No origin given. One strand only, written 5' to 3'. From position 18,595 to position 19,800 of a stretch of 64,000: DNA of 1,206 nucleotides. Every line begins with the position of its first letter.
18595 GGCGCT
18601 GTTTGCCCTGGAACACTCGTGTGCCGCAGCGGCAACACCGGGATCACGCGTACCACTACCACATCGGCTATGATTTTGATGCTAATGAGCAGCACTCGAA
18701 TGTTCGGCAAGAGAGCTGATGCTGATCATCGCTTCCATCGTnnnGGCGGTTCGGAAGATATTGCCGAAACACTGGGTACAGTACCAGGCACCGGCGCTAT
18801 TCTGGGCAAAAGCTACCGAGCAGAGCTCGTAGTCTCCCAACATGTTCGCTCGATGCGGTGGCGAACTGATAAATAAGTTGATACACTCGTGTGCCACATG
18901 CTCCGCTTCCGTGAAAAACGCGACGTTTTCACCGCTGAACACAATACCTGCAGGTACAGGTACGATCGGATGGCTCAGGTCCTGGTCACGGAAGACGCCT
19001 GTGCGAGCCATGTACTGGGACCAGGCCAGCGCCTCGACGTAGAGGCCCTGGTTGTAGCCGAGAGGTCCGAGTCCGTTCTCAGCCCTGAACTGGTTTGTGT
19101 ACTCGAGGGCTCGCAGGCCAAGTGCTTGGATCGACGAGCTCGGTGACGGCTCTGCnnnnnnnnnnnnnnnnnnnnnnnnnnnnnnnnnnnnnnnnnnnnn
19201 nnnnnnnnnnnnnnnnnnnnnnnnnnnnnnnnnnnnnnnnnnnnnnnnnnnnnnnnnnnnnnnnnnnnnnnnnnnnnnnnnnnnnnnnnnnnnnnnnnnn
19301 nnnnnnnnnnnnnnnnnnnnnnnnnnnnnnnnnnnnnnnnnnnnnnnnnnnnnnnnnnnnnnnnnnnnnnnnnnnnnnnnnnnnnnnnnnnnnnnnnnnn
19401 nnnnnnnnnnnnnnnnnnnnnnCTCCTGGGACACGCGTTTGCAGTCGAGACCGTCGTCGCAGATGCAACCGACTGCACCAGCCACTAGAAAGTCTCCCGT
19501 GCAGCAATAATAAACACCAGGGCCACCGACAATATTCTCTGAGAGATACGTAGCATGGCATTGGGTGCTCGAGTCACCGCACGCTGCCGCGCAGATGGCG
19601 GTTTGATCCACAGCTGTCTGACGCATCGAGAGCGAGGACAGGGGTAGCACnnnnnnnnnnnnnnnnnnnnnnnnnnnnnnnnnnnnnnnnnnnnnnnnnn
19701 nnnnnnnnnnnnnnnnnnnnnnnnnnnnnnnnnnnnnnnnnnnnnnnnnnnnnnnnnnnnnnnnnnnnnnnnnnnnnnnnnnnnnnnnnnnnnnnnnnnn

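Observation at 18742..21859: Divergently transcribed paralogous pair of secreted Cys-rich CAP-like proteins with a repeat-laden shared promoter region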

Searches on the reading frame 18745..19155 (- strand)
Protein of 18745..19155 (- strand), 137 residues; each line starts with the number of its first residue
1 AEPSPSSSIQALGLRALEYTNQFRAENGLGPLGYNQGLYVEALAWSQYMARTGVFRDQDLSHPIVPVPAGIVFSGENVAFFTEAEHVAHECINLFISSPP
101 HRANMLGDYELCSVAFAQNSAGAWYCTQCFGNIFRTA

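Call 25: find_homologous_proteins(query=A2, max_evalue=0.001)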
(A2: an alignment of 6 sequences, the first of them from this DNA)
Query A2 (6 sequences) (137 aa, profile of the alignment): 1 proteins with E <= 0.001 among 1505 candidates.
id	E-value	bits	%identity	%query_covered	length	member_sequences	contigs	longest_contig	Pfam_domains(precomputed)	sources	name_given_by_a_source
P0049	2.4e-4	39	38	88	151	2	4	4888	PF00188.33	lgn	-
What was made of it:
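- Tried and rejected: The mixed A+B CAP alignment returned only one protein (call 25).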

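Call 27: search_solved_structures(query=A2, max_evalue=1, show_alignments=2)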
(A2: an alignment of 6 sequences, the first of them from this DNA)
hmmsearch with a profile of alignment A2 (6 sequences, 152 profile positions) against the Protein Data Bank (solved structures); distinct sequences matched with E-value up to 1: 0.

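Call 29: search_solved_structures(query=window:18745-19155:-, max_evalue=10, show_alignments=3)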
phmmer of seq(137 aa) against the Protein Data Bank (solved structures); distinct sequences matched with E-value up to 10: 0.
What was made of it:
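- Tried and rejected: The A CAP domain alone, and a mixed A+B profile, found nothing even at E<=10 and E<=1 respectively (calls 27, 29).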

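Call 89: search_solved_structures(query=A8, max_evalue=10, show_alignments=3)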
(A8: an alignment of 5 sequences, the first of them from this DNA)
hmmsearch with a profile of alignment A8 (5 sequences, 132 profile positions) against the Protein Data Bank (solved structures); distinct sequences matched with E-value up to 10: 6.
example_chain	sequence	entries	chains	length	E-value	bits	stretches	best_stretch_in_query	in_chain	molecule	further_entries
4ifa_A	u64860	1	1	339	7.3e-05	26.1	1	10-103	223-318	Extracellular protein containing a SCP domain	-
1smb_A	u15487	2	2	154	0.00014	25.1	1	8-54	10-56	17kD fetal brain protein | GOLGI-ASSOCIATED PLANT PATHOGENESIS-RELATED PROTEIN 1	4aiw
5vhg_A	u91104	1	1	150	0.0026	21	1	9-52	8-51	Golgi-associated plant pathogenesis-related protein 1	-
6e9g_A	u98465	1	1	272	0.47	13.8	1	53-127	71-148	Bovine ultralong antibody BOV-2 heavy chain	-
8sw4_P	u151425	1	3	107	0.65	13.3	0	69-101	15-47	21N13 light chain variable region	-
4gcn_A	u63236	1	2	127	1.1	12.6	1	47-114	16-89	Protein STI-1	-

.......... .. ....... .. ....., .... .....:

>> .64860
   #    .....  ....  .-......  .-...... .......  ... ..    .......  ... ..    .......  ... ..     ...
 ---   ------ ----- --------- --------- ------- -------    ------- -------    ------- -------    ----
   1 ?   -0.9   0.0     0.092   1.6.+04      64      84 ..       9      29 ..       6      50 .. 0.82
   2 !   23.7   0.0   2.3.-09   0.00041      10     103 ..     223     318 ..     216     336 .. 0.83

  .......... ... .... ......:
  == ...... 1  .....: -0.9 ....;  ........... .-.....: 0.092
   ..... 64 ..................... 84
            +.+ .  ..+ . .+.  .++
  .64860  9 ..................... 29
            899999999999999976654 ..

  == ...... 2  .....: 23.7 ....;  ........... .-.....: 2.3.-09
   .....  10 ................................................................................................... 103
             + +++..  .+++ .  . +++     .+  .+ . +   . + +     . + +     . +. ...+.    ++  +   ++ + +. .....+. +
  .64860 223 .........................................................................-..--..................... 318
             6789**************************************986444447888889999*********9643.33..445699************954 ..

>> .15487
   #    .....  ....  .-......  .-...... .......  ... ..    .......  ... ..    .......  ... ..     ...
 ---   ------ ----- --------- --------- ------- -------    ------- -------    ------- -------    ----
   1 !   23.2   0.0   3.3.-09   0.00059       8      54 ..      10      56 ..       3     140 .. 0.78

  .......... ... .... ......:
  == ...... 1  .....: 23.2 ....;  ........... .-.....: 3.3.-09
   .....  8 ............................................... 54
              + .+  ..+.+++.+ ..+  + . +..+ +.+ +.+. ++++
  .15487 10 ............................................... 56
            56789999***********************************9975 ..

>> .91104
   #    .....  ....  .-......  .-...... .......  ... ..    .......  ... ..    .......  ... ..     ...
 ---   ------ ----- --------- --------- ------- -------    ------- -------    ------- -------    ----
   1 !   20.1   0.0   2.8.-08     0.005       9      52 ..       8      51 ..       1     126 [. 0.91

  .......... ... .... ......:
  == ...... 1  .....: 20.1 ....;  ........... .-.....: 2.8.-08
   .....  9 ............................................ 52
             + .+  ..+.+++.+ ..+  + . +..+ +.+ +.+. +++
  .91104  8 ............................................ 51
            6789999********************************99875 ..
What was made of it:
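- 18757..19131 (-): A: compact bacterial-type CAP/SCP domain, aa 257-381. An A-only profile aligns to B. anthracis 4ifa over most of the domain, E=7e-5 (call 89).
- On CAP/SCP superfamily (Pfam PF00188): Its N-terminal sequence was confirmed by the PDB alignment in call 89.
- Tried and rejected: An A-only profile did work (call 89).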

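Call 90: find_related_loci(query=A8, collection=genome_contigs, flank=1500)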
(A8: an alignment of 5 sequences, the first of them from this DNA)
Query A8 (132 aa) in genome_contigs; peptide patterns used: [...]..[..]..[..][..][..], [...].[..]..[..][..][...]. (x = any residue, [..] = any of these).
142 stretches matched a pattern; 41 encode a relative of the query (tblastn E <= 1e-3); 41 distinct loci.
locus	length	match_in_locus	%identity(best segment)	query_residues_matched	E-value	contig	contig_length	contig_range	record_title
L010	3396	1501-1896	36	4-126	1e-12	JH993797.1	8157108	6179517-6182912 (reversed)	Leptolyngbya sp. PCC 7375 genomic scaffold Lepto7375DRAFT_LPA.5, whole genome shotgun sequence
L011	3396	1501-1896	36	4-126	2e-12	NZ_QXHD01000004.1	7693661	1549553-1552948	Adonisia turfae CCMR0081 Scaffold_3b, whole genome shotgun sequence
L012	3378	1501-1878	37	10-126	3e-12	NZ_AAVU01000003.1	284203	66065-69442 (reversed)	Lyngbya sp. PCC 8106 1099428180531, whole genome shotgun sequence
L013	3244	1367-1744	37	10-126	7e-12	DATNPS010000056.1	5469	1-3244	MAG TPA_asm: Crinalium sp. isolate SMAG_U16487 k141_1021864, whole genome shotgun sequence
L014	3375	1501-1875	34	12-127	4e-10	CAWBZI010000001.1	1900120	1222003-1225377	MAG: uncultured cyanobacterium isolate MFD03250.bin.1.130 genome assembly, contig: contig_12628, whole genome shotgun se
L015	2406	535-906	34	12-126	8e-11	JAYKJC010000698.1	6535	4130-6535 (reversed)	MAG: Leptolyngbyaceae cyanobacterium isolate 762673 NODE_41731095, whole genome shotgun sequence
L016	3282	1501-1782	36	12-103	1e-10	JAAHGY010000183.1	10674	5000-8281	MAG: Cyanothece sp. SIO2G6 2G6_NODE_183, whole genome shotgun sequence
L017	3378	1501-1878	35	10-126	2e-10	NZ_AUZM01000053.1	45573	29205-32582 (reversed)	Lyngbya aestuarii BL J laest3.contig.52, whole genome shotgun sequence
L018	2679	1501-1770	39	10-103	1e-10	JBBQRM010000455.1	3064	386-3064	MAG: Rhodobacterales bacterium isolate Co_metawrap_1681 Cmw_1681_k141_4128718_length_3064_cov_7.0000, whole genome shotg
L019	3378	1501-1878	33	10-126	7e-10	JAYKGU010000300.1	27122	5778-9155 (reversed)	MAG: Synechococcales cyanobacterium isolate 1108005 NODE_65654438, whole genome shotgun sequence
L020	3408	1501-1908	33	1-127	1e-9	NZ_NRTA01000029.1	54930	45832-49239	Leptolyngbya sp. BC1307 Ga0078185_1029, whole genome shotgun sequence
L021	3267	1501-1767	40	15-101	4e-9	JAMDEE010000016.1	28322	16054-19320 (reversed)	MAG: Patescibacteria group bacterium isolate FK_Sedi_B_Bin.111 NODE_5188_length_28322_cov_9.6715, whole genome shotgun s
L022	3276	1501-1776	37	12-101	3e-9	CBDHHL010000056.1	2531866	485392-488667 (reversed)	MAG: Leptolyngbyaceae cyanobacterium isolate fb62d9ca-8737-4fe0-8d85-20d69bcd7426 genome assembly, contig: contig_55, wh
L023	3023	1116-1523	30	3-127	4e-9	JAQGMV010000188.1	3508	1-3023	MAG: Betaproteobacteria bacterium isolate RYN_570 scaffold_638328, whole genome shotgun sequence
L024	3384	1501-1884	28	2-125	3e-8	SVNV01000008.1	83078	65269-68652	MAG: Ruminococcus sp. isolate SIG548 NODE_7105_length_83078_cov_2.877446, whole genome shotgun sequence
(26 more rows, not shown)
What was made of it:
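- Closest known: Bacterial CAP/SCP-domain extracellular proteins. Same: 33 of the 41 prokaryotic loci found by the motif scan are cyanobacterial (call 90).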

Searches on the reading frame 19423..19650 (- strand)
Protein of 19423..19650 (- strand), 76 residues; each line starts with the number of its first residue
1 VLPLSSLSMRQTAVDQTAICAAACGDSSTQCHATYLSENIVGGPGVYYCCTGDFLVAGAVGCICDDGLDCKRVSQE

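Call 37: search_protein_representatives(alignment_id=A3)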
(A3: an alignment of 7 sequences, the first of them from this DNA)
Query: 7 sequences, 76 profile positions. Proteins with E-value up to 0.001 (for the whole library): 5; up to 1e-10: 5; up to 1e-30: 1. The best 5 are listed.
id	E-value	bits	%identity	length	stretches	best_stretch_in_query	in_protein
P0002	5.7e-35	135.1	-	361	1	2-75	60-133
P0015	2.9e-22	94.4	-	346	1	2-66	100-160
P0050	2.5e-12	62.6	-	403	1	10-73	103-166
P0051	1.6e-11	60.0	-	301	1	5-67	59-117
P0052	1.8e-11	59.9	-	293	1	5-67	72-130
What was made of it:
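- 19435..19602 (-): A: lineage-specific Cys module, aa 100-155, with 8 Cys. Pattern: C-x3-C-x6-C-x17-CC-x11-C-x-C-x5-C. A profile search of 1.84 billion representative proteins found only 5 clusters, all from this family (call 37).
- Cys module restricted to this family: call 37.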

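Call 39: list_cluster_members(proteins=[P0050, P0051, P0049, P0005, P0007, P0009])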
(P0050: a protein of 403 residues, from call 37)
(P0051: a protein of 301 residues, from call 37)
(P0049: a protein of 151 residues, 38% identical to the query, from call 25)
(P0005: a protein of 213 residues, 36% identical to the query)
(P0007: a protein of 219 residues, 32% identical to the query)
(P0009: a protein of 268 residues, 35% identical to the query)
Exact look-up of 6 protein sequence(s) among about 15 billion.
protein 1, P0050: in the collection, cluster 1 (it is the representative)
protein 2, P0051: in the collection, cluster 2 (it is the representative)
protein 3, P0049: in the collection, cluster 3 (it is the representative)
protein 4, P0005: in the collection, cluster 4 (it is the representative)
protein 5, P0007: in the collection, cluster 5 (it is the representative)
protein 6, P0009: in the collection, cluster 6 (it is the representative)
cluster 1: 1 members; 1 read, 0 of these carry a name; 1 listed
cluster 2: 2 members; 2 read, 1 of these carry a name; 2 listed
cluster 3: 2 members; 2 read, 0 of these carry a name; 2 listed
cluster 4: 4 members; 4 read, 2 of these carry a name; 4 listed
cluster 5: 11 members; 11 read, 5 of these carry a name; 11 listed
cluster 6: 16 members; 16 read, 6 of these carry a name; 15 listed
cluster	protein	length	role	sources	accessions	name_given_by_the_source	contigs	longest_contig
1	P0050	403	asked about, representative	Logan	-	-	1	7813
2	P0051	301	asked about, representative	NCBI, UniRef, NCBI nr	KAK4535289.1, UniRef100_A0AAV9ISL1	hypothetical protein CDCA_CDCA04G1314 [Cyanidium caldarium] | Uncharacterized protein n=1 Tax=Cyanidium caldarium TaxID=2771 RepID=A0AAV9ISL1_CYACA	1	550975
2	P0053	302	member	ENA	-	-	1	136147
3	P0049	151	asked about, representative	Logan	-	-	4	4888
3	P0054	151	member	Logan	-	-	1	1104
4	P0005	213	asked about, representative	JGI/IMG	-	uncharacterized protein YkwD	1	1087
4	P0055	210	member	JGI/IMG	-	uncharacterized protein YkwD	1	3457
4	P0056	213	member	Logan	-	-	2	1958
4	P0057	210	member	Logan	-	-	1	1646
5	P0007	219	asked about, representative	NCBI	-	-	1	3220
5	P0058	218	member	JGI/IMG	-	uncharacterized protein YkwD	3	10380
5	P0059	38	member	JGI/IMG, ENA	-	hypothetical protein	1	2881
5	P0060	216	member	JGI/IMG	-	uncharacterized protein YkwD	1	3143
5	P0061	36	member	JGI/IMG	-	hypothetical protein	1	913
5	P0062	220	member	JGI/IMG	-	uncharacterized protein YkwD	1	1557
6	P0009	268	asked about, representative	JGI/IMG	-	uncharacterized protein YkwD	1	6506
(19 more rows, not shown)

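Call 76: find_encoding_contigs(protein=P0050, flank=5000, max_places=2)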
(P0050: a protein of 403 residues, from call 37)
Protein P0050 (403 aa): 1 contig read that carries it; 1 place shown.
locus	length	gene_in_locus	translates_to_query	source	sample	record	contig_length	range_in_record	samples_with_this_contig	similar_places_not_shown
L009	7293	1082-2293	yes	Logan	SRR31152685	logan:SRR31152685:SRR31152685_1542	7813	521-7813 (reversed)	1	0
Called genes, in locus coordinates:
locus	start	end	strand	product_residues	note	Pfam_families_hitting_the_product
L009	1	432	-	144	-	?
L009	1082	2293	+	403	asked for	PF00188:CAP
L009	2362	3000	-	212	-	-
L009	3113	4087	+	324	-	PF00188:CAP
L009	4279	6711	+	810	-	PF00069:Pkinase, PF07714:PK_Tyr_Ser-Thr, PF00069:Pkinase, PF04784:DUF547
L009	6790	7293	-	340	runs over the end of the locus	?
